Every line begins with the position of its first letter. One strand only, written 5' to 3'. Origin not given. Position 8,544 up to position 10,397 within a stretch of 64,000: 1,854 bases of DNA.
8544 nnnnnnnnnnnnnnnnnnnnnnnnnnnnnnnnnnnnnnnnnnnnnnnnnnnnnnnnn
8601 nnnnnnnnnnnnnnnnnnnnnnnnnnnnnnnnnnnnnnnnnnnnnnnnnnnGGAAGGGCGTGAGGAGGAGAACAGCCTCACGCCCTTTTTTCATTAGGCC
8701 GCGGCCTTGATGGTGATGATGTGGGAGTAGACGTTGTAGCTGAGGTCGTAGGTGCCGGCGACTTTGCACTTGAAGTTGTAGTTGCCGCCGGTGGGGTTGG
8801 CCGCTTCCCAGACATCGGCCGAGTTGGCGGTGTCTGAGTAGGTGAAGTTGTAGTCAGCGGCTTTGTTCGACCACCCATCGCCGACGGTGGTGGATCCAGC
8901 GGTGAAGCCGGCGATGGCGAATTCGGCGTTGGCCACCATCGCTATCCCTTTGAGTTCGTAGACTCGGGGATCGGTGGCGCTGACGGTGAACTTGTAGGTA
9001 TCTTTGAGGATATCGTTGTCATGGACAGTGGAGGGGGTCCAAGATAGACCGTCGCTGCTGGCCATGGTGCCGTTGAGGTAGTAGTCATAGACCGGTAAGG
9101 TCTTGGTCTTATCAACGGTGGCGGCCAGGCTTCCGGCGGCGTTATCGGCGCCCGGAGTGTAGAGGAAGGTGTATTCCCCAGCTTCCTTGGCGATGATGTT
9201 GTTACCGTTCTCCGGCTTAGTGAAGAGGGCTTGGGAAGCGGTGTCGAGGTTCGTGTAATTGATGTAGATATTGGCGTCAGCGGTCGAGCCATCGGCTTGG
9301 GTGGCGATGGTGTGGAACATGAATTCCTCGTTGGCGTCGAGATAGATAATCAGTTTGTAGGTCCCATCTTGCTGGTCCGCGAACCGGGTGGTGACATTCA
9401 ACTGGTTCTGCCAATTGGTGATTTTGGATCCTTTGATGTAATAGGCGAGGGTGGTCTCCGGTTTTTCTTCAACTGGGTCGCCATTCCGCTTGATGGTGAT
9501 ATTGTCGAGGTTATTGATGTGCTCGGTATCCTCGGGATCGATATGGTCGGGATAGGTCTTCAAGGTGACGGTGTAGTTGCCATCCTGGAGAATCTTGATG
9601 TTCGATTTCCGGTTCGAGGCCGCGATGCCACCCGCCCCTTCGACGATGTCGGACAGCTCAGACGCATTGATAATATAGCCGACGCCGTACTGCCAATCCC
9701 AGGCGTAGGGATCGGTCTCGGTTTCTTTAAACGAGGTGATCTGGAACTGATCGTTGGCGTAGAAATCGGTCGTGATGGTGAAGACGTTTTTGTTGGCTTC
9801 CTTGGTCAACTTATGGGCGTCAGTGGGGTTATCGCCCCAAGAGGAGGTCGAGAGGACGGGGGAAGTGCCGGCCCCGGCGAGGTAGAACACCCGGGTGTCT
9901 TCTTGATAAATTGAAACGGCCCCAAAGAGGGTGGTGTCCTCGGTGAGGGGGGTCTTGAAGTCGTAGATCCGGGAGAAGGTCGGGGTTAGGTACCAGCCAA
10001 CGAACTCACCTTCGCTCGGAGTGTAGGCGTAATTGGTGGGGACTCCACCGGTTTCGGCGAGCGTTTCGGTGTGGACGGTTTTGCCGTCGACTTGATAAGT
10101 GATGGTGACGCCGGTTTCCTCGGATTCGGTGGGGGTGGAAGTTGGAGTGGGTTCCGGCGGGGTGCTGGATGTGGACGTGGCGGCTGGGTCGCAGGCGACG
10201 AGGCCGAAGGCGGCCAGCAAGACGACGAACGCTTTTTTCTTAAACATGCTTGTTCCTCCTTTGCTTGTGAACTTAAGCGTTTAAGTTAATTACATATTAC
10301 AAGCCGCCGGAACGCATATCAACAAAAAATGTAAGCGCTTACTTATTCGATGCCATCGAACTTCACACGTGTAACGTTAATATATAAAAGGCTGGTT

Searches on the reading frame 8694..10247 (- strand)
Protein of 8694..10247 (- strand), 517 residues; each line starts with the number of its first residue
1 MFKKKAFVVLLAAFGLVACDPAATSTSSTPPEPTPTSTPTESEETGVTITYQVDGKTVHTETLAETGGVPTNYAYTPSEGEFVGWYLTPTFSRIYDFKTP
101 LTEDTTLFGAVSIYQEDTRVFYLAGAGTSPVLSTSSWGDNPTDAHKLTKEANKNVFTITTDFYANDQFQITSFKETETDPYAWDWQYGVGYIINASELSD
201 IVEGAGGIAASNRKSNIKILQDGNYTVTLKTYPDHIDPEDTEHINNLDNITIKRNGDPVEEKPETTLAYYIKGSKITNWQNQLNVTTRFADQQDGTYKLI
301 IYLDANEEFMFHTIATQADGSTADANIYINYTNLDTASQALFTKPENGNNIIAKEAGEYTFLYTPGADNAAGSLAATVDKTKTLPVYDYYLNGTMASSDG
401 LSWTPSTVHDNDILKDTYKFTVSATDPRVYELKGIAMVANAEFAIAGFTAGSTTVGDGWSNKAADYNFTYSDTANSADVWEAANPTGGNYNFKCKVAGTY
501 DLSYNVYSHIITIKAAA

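Call 6: search_protein_families(library=pfam, proteins=[window:8694-10247:-])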
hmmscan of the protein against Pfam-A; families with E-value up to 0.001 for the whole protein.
window:8694-10247:- (517 aa): 1 family
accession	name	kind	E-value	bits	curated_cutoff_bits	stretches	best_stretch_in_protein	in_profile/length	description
PF09479.16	Flg_new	-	2.9e-05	24.6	27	1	48-107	2-62/65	Listeria-Bacteroides repeat domain (List_Bact_rpt)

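Call 14: find_homologous_proteins(query=window:8694-10247:-)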
Query window:8694-10247:- (517 aa): 24 proteins with E <= 0.001 among 8000 candidates.
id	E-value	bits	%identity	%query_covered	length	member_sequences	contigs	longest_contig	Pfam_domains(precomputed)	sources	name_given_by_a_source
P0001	0.0e+0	1164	100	100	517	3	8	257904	-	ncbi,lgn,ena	-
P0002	0.0e+0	1150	99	100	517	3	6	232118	-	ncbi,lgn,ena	-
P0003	0.0e+0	1149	98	100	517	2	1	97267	-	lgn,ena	-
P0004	0.0e+0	1148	98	100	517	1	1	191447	-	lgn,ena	-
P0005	0.0e+0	1147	98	100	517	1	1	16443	-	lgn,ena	-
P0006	0.0e+0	1142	98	100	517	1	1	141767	-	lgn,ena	-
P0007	0.0e+0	1049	90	100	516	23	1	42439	-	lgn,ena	-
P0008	3.6e-191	654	61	92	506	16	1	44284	-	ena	-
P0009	1.7e-183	629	58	100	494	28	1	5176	-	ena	-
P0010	1.3e-170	587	56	91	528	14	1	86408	-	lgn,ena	-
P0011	6.6e-166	571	56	91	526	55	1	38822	-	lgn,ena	-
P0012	4.1e-165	568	91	54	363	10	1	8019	PF09479.17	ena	-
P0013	3.0e-161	556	54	100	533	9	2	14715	-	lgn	-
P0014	6.1e-160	551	54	100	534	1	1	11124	-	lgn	-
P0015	6.8e-160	551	54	100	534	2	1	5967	-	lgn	-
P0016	1.7e-159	550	54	92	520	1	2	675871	-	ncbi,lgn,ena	-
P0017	4.5e-142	493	48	99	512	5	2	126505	-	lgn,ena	-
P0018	7.9e-72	261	37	90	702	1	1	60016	PF09479.17,PF16411.11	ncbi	-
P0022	4.6e-45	173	31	98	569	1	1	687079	PF09479.17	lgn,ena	-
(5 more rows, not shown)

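Call 15: find_encoding_contigs(protein=P0001, flank=3000, max_places=3)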
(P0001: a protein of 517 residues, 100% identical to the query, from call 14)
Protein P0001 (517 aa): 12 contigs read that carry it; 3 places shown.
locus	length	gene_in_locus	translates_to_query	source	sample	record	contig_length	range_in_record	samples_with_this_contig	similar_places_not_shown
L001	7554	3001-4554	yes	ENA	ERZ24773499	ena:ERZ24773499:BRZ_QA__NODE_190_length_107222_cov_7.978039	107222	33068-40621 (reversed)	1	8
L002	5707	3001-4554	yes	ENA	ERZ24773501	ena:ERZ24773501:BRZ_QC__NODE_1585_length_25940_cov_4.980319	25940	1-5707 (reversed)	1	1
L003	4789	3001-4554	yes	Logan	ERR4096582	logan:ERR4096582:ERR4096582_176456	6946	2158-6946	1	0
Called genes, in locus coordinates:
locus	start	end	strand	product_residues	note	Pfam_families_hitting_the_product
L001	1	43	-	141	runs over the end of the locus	-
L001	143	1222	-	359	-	-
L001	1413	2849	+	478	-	-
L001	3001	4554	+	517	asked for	-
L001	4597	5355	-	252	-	PF00356:LacI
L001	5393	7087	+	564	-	PF02903:Alpha-amylase_N, PF00128:Alpha-amylase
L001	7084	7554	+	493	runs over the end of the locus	PF01547:SBP_bac_1, PF13416:SBP_bac_8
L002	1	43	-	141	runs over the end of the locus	-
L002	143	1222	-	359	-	-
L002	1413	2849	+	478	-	-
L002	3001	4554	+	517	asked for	-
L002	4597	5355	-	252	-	PF00356:LacI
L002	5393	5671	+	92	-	PF02903:Alpha-amylase_N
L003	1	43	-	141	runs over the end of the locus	-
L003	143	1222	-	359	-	-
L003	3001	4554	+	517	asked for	-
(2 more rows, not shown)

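Call 16: find_encoding_contigs(protein=P0016, flank=6000, max_places=2)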
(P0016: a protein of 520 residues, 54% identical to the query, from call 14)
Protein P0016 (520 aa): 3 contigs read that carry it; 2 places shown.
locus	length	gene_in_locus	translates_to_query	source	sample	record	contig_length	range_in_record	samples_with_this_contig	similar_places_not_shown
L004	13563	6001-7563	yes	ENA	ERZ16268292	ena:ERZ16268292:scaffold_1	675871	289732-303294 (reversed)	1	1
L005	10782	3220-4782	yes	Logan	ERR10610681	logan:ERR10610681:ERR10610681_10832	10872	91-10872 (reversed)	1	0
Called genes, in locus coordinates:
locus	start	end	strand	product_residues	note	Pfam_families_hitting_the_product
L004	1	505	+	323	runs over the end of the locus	PF01553:Acyltransferase, PF04970:LRAT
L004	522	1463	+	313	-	PF02645:DegV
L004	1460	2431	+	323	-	PF01738:DLH (faint), PF02129:Peptidase_S15 (faint), PF12146:Hydrolase_4 (faint), PF00561:Abhydrolase_1 (faint)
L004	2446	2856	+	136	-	-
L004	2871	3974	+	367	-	PF06925:MGDG_synth, PF00534:Glycos_transf_1 (faint)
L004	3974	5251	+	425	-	PF00535:Glycos_transf_2, PF13641:Glyco_tranf_2_3, PF13632:Glyco_trans_2_3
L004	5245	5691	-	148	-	-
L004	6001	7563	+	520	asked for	-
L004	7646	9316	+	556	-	PF02903:Alpha-amylase_N, PF00128:Alpha-amylase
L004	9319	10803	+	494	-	PF01547:SBP_bac_1, PF13416:SBP_bac_8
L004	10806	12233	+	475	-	PF00528:BPD_transp_1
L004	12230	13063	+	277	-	PF00528:BPD_transp_1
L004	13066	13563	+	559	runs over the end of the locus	PF00005:ABC_tran, PF08402:TOBE_2 (weak)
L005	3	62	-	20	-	?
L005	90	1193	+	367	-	PF06925:MGDG_synth, PF00534:Glycos_transf_1 (faint)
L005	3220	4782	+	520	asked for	-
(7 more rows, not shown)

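Call 17: find_encoding_contigs(protein=P0017, flank=6000, max_places=2)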
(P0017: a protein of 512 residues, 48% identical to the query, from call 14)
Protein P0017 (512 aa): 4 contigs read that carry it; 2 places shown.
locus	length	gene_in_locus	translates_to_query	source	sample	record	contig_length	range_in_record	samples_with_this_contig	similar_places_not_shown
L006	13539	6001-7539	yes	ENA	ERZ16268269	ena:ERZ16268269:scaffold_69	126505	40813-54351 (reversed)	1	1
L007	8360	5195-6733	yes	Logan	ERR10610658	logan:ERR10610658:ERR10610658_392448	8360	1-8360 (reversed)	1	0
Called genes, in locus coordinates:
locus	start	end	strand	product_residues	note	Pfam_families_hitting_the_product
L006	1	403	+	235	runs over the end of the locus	PF04138:GtrA_DPMS_TM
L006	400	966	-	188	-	PF13671:AAA_33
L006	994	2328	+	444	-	PF03951:Gln-synt_N, PF00120:Gln-synt_C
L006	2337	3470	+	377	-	PF03486:HI0933_like, PF07992:Pyr_redox_2 (faint), PF01266:DAO (weak), PF22780:HI0933_like_1st (weak)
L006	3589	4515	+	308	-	-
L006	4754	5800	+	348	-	PF02661:Fic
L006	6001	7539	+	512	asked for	-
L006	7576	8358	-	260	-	PF01381:HTH_3 (faint), PF00356:LacI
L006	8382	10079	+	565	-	PF02903:Alpha-amylase_N, PF00128:Alpha-amylase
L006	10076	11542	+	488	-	PF01547:SBP_bac_1, PF13416:SBP_bac_8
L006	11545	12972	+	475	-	PF00528:BPD_transp_1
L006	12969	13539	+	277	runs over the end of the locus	PF00528:BPD_transp_1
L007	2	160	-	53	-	?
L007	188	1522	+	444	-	PF03951:Gln-synt_N, PF00120:Gln-synt_C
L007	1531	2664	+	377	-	PF03486:HI0933_like, PF07992:Pyr_redox_2 (faint), PF01266:DAO (weak), PF22780:HI0933_like_1st (weak)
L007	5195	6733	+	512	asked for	-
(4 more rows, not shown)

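Call 20: find_encoding_contigs(protein=P0008, flank=6000, max_places=1)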
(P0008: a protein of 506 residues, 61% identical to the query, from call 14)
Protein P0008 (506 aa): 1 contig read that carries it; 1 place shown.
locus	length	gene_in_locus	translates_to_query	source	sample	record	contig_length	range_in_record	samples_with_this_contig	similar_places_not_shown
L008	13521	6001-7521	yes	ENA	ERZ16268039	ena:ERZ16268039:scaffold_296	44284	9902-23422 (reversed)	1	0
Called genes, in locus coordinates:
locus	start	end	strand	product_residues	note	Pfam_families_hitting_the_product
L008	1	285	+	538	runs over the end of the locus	PF01268:FTHFS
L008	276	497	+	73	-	PF06107:DUF951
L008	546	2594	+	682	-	PF00005:ABC_tran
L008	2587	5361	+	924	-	PF00005:ABC_tran, PF02463:SMC_N (faint), PF13304:AAA_21 (faint)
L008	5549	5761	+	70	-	PF00313:CSD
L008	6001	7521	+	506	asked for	-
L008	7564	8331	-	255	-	PF00356:LacI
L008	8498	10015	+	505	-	PF02903:Alpha-amylase_N (weak), PF00128:Alpha-amylase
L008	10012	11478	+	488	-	PF01547:SBP_bac_1, PF13416:SBP_bac_8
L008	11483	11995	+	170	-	-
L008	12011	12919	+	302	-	PF00528:BPD_transp_1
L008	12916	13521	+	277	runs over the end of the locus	PF00528:BPD_transp_1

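Call 21: find_encoding_contigs(protein=P0010, flank=6000, max_places=1)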
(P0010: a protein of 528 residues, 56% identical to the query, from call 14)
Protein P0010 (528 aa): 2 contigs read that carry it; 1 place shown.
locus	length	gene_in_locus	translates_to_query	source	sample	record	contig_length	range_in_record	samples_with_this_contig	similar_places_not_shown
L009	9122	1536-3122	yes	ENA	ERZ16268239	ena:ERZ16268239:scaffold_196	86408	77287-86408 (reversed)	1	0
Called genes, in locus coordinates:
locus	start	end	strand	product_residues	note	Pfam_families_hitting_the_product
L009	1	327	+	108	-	?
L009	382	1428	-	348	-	PF01073:3Beta_HSD, PF01370:Epimerase, PF02719:Polysacc_synt_2 (faint), PF04321:RmlD_sub_bind, PF07993:NAD_binding_4 (faint), PF16363:GDP_Man_Dehyd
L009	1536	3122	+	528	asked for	-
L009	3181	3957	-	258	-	PF00356:LacI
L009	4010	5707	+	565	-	PF02903:Alpha-amylase_N, PF00128:Alpha-amylase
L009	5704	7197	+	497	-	PF01547:SBP_bac_1, PF13416:SBP_bac_8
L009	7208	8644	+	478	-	PF00528:BPD_transp_1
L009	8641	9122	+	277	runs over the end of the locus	PF00528:BPD_transp_1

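Call 25: find_encoding_contigs(protein=P0018, flank=8000, max_places=1)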
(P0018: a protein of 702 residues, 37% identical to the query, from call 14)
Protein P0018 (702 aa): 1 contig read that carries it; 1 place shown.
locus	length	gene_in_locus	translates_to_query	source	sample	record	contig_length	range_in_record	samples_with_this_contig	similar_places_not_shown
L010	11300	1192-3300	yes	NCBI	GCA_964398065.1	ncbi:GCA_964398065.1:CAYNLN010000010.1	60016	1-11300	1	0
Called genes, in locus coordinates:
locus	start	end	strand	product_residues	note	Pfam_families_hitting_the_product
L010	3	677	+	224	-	?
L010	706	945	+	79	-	-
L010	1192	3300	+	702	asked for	PF09479:Flg_new (weak), PF16411:SusF_SusE (faint)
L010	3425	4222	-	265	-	PF00356:LacI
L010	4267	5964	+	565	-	PF02903:Alpha-amylase_N, PF00128:Alpha-amylase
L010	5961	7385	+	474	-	PF01547:SBP_bac_1, PF13416:SBP_bac_8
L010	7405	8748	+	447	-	PF00528:BPD_transp_1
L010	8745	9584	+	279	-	PF00528:BPD_transp_1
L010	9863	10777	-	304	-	PF12682:Flavodoxin_4 (faint)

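Call 26: find_encoding_contigs(protein=P0022, flank=8000, max_places=1)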
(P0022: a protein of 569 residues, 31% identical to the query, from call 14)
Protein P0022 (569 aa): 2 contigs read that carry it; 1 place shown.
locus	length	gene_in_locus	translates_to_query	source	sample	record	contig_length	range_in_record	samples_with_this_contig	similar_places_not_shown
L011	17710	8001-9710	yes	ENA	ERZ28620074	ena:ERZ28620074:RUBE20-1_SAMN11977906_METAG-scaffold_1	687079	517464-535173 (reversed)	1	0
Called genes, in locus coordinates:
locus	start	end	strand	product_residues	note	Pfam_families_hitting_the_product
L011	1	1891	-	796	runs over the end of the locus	-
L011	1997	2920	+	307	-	PF03118:RNA_pol_A_CTD (faint), PF14903:WG_beta_rep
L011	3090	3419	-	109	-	PF01649:Ribosomal_S20p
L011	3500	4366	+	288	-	PF03418:Peptidase_A25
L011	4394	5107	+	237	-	PF01177:Asp_Glu_race (weak)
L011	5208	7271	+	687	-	PF00009:GTP_EFTU, PF22042:EF-G_D2, PF03144:GTP_EFTU_D2, PF14492:EFG_III, PF03764:EFG_IV, PF00679:EFG_C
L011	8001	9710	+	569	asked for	PF09479:Flg_new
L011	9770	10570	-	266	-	PF00356:LacI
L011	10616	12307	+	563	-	PF02903:Alpha-amylase_N, PF00128:Alpha-amylase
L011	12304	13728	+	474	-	PF01547:SBP_bac_1, PF13416:SBP_bac_8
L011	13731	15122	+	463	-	PF00528:BPD_transp_1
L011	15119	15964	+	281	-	PF00528:BPD_transp_1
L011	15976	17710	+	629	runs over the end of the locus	PF00005:ABC_tran, PF02463:SMC_N (faint), PF17912:OB_MalK, PF08402:TOBE_2 (faint)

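Call 31: find_related_loci(query=A1, collection=genome_contigs, flank=10000)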
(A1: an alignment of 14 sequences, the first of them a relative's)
Query A1 (517 aa) in genome_contigs; peptide patterns used: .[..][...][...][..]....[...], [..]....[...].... (x = any residue, [..] = any of these).
599 stretches matched a pattern (row limit reached: there are more); 199 encode a relative of the query (tblastn E <= 1e-3); the best 80 are kept; 80 distinct loci.
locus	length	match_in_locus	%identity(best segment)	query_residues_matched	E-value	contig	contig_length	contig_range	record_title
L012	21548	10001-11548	88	1-517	0e+0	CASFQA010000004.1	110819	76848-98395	uncultured bacterium isolate B31_L2_392392_idba_bin.84 genome assembly, contig: B31_L2_392392_idba_bin.84.fa_scaffold_85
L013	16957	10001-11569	53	1-516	2e-168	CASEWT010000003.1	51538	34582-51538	uncultured Firmicutes bacterium isolate B31_L2_392392_idba_bin.81 genome assembly, contig: B31_L2_392392_idba_bin.81.fa_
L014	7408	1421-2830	55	44-511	3e-160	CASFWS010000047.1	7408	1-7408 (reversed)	uncultured Firmicutes bacterium isolate B51_L2_308308_idba_bin.44 genome assembly, contig: B51_L2_308308_idba_bin.44.fa_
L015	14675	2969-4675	38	41-517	5e-82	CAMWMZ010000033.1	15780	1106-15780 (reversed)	MAG TPA_asm: uncultured Clostridia bacterium isolate SRR14411251_bin.15_metawrap_v1.3_MAG genome assembly, contig: NODE.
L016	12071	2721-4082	39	40-517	6e-79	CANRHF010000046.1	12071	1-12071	MAG: uncultured Oscillospiraceae bacterium isolate Lapin-020__bin86 genome assembly, contig: Lapin-020__NODE_7551_length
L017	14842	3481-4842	39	40-517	8e-79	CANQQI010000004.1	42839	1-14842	MAG: uncultured Oscillospiraceae bacterium isolate Lapin-011__bin95 genome assembly, contig: Lapin-011__NODE_776_length_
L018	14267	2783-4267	36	1-515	2e-78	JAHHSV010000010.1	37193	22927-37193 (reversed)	MAG: Anaeroplasmataceae bacterium isolate MAG065 MAG065_10, whole genome shotgun sequence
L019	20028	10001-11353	39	43-517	6e-78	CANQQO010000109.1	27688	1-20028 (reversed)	MAG: uncultured Oscillospiraceae bacterium isolate Lapin-012__bin104 genome assembly, contig: Lapin-012__NODE_2566_lengt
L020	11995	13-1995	38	54-517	3e-76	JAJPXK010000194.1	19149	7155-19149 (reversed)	MAG: Clostridia bacterium isolate AH.12_2 NODE_529_length_19149_cov_6.876034, whole genome shotgun sequence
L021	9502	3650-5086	37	1-517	4e-76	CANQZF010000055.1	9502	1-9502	MAG: uncultured Oscillospiraceae bacterium isolate Lapin-018__bin66 genome assembly, contig: Lapin-018__NODE_7279_length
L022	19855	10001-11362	38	40-517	5e-76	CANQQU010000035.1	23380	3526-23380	MAG: uncultured Oscillospiraceae bacterium isolate Lapin-008__bin81 genome assembly, contig: Lapin-008__NODE_2493_length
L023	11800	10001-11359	39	41-517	5e-75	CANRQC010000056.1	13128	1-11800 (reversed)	MAG: uncultured Oscillospiraceae bacterium isolate Lapin-016__bin92 genome assembly, contig: Lapin-016__NODE_4289_length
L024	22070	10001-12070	34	6-516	5e-76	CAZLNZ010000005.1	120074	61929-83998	MAG TPA_asm: uncultured Christensenellaceae bacterium isolate SRP225648_co1_198 genome assembly, contig: NODE_154_length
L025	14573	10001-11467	35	4-516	2e-74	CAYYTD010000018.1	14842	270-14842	MAG TPA_asm: uncultured Oscillospiraceae bacterium isolate SRP313737_co1_149 genome assembly, contig: NODE_6200_length_1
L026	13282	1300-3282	37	54-517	2e-74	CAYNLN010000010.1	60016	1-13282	MAG TPA_asm: uncultured Christensenella sp. isolate SRP225648_co1_61 genome assembly, contig: NODE_802_length_60016_cov_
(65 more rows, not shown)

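Call 78: predict_structure(alignment_id=A1)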
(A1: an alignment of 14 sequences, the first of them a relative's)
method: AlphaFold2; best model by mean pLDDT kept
length: 517 residues; sequences in the alignment: 14
mean_pLDDT: 83.7   pTM: 0.60
mean pLDDT of the five models: 83.7, 82.6, 81.6, 78.9, 77.4
residues with pLDDT >= 90: 265; 70-90: 191; 50-70: 16; < 50: 45
segments of 3 or more residues with pLDDT < 50: 1-43
pLDDT, mean of each block of 10 residues (from residue 1): 30 29 30 38 73 95 94 93 92 90 96 93 86 75 90 95 90 77 86 88 70 82 96 87 87 93 81 89 84 84 93 82 83 92 85 95 87 94 92 88 79 91 94 94 92 80 88 92 77 95 94 93
secondary structure, 60 per line:
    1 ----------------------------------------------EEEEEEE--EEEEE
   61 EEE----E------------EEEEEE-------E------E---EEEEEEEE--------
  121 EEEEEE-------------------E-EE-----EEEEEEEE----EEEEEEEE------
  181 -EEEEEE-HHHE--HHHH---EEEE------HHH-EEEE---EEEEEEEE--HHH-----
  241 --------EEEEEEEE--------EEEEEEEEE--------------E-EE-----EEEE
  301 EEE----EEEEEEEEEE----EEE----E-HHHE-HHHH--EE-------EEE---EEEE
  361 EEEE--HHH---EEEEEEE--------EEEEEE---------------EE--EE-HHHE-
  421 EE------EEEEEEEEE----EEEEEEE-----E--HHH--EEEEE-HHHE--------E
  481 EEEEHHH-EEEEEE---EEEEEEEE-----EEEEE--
elements in order: E47-53 E56-63 E81-86 E105-112 E121-126 E155-162 E167-174 E182-187 H195-198 E202-205 E216-219 E223-230 E249-256 E265-273 E297-303 E308-317 E322-324 H336-339 E351-353 E357-364 E373-379 E388-393 E429-437 E442-448 E462-466 E480-484 E489-494 E498-505 E511-515

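Call 80: fold_search(model_id=the predicted structure, library=pdb)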
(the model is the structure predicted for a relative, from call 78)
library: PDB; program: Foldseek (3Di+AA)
matches with E <= 10: 778; with E <= 0.001: 4
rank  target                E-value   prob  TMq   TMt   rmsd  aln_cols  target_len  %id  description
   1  4fe9_A                4.7e-11  1.00  0.18  0.20  20.2       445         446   14  Crystal Structure of SusF from Bacteroides thetaiotaomicron (released 2012-08-29)
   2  4fch_A                3.2e-08  1.00  0.17  0.35  10.8       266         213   19  Crystal Structure SusE from Bacteroides thetaiotaomicron with maltoheptaose (released 2012-08-29)
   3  4fem_A                7.3e-08  1.00  0.19  0.35  10.2       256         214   18  Structure of SusE with alpha-cyclodextrin (released 2012-08-29)
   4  7rpy_A                8.4e-06  1.00  0.16  0.30  14.8       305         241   13  X25-2 domain of Sca5 from Ruminococcus bromii (released 2022-04-13)
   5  5jrl_C                2.3e-03  0.15  0.10  0.08  18.8       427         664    9  Crystal Structure of the Sphingopyxin I Lasso Peptide Isopeptidase SpI-IsoP (Native) (released 2016-09-14)
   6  2y5p_C                4.2e-03  1.00  0.12  0.76   2.2        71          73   21  B-repeat of Listeria monocytogenes InlB (internalin B) (released 2011-02-23)
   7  5jrl_B                7.2e-03  0.09  0.09  0.07  18.9       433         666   10  Crystal Structure of the Sphingopyxin I Lasso Peptide Isopeptidase SpI-IsoP (Native) (released 2016-09-14)
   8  8k80_B                1.4e-02  0.06  0.08  0.09  22.2       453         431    9  Crystal structure of Langya Virus attachment (G) glycoprotein (released 2023-09-13)
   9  5m5r_A                1.7e-02  0.06  0.09  0.11  19.1       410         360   10  Clathrin heavy chain N-terminal domain bound to beta2 adaptin clathrin box motif (released 2016-11-09)
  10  2y5p_D                2.2e-02  1.00  0.12  0.76   2.2        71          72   21  B-repeat of Listeria monocytogenes InlB (internalin B) (released 2011-02-23)
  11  8k80_A                3.3e-02  0.06  0.10  0.11  29.4       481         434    8  Crystal structure of Langya Virus attachment (G) glycoprotein (released 2023-09-13)
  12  8vwp_A                3.5e-02  0.08  0.09  0.10  21.2       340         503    9  Langya Virus attachment (G) glycoprotein with K85L/L86K mutation (released 2024-05-01)
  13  3tc9_B                4.1e-02  0.05  0.08  0.09  21.3       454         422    9  Crystal structure of an auxiliary nutrient binding protein (BT_3476) from Bacteroides thetaiotaomicron VPI-5482 at 2.2 (released 2011-09-21)
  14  5jrl_D                4.3e-02  0.06  0.09  0.08  18.8       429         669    9  Crystal Structure of the Sphingopyxin I Lasso Peptide Isopeptidase SpI-IsoP (Native) (released 2016-09-14)
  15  7fik_e                4.3e-02  0.05  0.09  0.05  20.9       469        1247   10  The cryo-EM structure of the CR subunit from X. laevis NPC (released 2022-11-09)
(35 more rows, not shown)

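Call 96: search_protein_families(library=ncbifam, proteins=[window:8694-10247:-], max_evalue=0.001)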
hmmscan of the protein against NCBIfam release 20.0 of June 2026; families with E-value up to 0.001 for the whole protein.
window:8694-10247:- (517 aa): 0 families
